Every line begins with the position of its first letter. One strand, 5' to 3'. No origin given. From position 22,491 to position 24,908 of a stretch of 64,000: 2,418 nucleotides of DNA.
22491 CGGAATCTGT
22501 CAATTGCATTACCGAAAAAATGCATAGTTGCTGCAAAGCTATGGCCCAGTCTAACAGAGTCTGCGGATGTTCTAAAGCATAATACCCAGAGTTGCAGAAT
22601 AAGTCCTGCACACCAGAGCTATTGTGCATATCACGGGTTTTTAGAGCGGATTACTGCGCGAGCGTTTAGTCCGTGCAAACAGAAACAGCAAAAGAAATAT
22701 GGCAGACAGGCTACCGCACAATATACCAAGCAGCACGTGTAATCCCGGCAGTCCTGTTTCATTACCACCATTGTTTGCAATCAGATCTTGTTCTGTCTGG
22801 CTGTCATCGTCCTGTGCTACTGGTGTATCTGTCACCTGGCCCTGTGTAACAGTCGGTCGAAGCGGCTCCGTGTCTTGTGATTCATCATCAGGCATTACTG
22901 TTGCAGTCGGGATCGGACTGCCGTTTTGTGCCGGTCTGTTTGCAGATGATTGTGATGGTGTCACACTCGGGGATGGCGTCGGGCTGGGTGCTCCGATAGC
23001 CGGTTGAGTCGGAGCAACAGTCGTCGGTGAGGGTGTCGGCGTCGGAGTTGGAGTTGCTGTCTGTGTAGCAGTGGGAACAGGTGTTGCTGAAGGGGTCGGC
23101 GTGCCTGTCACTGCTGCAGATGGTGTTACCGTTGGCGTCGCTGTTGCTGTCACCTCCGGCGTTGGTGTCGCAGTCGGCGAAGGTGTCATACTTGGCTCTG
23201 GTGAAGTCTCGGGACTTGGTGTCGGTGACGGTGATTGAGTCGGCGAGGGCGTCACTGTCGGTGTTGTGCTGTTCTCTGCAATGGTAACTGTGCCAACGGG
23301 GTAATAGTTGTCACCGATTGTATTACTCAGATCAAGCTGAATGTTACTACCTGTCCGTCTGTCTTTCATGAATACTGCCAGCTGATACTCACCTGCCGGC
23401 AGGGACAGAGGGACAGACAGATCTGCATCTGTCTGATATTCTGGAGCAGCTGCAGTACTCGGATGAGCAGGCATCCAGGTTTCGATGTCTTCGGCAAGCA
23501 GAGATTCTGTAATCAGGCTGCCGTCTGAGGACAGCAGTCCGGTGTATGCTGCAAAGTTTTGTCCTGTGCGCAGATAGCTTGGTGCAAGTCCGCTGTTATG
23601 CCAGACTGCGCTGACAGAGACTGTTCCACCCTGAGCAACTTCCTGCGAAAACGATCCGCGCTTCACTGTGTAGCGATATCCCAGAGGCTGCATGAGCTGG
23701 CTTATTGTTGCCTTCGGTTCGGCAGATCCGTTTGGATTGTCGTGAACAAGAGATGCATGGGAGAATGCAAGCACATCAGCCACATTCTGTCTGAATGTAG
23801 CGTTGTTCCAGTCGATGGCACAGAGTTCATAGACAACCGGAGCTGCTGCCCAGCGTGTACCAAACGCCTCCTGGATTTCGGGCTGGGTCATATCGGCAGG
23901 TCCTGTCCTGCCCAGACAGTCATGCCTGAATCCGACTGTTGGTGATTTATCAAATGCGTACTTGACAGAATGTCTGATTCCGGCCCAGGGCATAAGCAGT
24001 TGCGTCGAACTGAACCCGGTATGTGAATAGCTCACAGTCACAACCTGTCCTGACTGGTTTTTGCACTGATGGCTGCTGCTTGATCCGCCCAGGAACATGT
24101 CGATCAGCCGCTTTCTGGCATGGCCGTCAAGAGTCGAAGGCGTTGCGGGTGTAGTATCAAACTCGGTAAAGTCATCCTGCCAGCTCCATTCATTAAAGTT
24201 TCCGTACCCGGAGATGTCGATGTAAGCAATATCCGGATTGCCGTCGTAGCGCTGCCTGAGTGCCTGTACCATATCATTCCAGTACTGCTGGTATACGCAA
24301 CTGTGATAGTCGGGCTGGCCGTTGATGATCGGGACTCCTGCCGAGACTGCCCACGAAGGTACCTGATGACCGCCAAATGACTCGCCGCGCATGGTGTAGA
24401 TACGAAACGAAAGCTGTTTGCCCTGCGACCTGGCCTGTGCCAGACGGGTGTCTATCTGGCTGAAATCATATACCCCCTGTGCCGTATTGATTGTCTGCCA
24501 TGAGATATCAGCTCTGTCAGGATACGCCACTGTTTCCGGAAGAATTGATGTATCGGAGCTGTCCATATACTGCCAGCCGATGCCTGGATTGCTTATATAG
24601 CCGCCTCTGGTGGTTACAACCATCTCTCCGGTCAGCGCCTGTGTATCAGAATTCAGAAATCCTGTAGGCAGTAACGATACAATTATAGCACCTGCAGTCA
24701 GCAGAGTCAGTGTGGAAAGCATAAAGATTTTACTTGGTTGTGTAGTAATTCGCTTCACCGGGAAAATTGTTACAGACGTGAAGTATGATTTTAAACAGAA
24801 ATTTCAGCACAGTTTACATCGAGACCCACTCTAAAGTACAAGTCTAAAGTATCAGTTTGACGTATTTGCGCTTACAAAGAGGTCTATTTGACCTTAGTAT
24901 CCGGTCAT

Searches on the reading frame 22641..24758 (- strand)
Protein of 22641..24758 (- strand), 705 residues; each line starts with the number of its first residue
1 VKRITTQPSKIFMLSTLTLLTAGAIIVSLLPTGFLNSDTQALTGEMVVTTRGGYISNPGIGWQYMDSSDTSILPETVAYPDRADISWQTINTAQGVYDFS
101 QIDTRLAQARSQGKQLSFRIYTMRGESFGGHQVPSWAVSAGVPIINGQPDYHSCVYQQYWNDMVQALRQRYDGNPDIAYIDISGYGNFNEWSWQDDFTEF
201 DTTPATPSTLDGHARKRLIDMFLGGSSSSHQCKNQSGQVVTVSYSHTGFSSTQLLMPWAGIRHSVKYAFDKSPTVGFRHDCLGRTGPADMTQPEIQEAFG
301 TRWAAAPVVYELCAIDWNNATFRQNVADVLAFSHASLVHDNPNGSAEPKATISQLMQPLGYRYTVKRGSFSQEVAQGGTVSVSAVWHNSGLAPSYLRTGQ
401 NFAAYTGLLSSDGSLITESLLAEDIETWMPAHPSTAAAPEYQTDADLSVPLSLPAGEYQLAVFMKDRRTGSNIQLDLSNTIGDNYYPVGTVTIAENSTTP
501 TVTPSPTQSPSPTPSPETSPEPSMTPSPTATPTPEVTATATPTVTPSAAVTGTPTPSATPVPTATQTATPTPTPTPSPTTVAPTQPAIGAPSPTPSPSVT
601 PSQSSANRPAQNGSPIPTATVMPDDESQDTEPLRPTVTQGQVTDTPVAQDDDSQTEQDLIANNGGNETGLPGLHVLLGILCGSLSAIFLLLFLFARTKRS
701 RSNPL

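Call 14: search_protein_families(library=pfam, proteins=[window:22641-24758:-], max_evalue=0.01)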
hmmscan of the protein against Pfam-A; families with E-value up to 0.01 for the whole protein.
window:22641-24758:- (705 aa): 1 family
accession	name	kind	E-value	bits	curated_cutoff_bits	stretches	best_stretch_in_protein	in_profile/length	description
PF16116.10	DUF4832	-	3.1e-13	50.4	29.2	1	347-470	91-203/216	Domain of unknown function (DUF4832)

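Call 33: find_homologous_proteins(query=window:22641-24758:-)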
Query window:22641-24758:- (705 aa): 194 proteins with E <= 0.001 among 8000 candidates; the best 120 are listed.
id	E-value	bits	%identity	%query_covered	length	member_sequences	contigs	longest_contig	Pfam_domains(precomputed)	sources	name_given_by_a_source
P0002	0.0e+0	1563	100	98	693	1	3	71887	PF16116.11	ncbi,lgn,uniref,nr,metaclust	ncbi:MAG: hypothetical protein TR69_WS6001000035 [candidate division WS6 bacterium OLB20]|uniref:DUF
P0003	1.6e-199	683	54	79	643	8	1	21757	PF16116.11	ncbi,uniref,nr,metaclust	ncbi:MAG: hypothetical protein UZ20_WS6002001130 [candidate division WS6 bacterium OLB21]|uniref:DUF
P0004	4.6e-165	569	48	80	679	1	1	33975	PF16116.11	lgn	-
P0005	4.7e-152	526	48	63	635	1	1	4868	PF16116.11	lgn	-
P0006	1.4e-144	502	45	73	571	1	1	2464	PF00404.25,PF16116.11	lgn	-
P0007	2.1e-137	478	45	70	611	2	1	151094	PF13948.12,PF16116.11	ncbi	-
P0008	1.9e-135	471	48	63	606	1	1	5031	PF16116.11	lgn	-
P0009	4.7e-135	470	41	85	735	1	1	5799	PF16116.11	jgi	jgi:hypothetical protein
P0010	8.6e-135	469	45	66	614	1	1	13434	PF16116.11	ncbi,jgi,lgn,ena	ncbi:MAG TPA: DUF4832 domain-containing protein [Candidatus Dojkabacteria bacterium]|jgi:hypothetica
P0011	2.1e-133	465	42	79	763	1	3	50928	PF18885.7,PF13287.13,PF16116.11,PF13290.14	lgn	-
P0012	3.4e-131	457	45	64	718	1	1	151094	PF13948.12,PF16116.11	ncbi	-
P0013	4.1e-131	457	44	71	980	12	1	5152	PF00942.26,PF16116.11,PF05345.19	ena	-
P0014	5.8e-129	450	51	55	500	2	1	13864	PF16116.11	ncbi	ncbi:MAG: DUF4832 domain-containing protein, partial [Candidatus Dojkabacteria bacterium]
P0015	1.9e-126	442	39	79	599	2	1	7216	PF16116.11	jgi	jgi:hypothetical protein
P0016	7.7e-126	440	42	76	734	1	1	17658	PF16116.11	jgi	jgi:hypothetical protein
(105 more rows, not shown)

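Call 37: find_encoding_contigs(protein=P0003, flank=10000, max_places=3)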
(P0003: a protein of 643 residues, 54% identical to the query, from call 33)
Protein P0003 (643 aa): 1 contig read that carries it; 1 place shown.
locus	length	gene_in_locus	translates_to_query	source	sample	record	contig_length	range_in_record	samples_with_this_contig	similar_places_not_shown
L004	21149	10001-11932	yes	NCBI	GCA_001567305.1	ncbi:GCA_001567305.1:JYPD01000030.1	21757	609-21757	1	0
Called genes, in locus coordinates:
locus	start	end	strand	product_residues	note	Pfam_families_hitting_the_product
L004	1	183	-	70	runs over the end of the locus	-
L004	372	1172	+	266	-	-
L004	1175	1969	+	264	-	-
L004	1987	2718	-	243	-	PF08378:NERD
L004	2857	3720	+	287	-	PF00892:EamA, PF03151:TPT (weak)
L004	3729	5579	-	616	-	PF00122:E1-E2_ATPase, PF00702:Hydrolase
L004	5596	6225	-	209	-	-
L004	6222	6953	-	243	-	PF05257:CHAP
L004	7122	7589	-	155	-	-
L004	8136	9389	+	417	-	PF00999:Na_H_Exchanger, PF02254:TrkA_N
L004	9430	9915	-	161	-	-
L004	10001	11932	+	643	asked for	PF16116:DUF4832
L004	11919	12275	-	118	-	PF00226:DnaJ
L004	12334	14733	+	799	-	PF00690:Cation_ATPase_N (faint), PF00122:E1-E2_ATPase, PF00702:Hydrolase, PF08282:Hydrolase_3 (faint), PF00689:Cation_ATPase_C (weak)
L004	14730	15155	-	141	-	PF02823:ATP-synt_DE_N, PF00401:ATP-synt_DE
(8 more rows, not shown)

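Call 38: find_encoding_contigs(protein=P0004, flank=10000, max_places=3)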
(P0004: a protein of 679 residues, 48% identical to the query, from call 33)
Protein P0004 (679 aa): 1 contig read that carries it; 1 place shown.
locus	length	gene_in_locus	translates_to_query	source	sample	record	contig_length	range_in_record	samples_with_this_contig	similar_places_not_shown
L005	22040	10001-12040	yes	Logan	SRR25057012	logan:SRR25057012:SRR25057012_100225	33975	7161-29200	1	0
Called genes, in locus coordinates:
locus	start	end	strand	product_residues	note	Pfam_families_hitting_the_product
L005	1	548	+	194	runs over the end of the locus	PF01327:Pep_deformylase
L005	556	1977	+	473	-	-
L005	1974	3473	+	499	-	PF04244:DPRP, PF03441:FAD_binding_7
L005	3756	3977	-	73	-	PF01797:Y1_Tnp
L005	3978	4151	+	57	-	-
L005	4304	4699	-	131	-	PF01850:PIN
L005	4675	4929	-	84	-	PF02604:PhdYeFM_antitox (weak)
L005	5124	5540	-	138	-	PF13470:PIN_3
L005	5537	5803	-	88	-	PF21531:Rv2175c_wHTH (weak), PF12728:HTH_17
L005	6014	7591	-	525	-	PF00342:PGI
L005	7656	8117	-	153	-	-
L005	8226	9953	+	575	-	-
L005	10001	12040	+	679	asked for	PF16116:DUF4832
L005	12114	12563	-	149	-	-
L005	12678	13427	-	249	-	PF27146:Y4jL_N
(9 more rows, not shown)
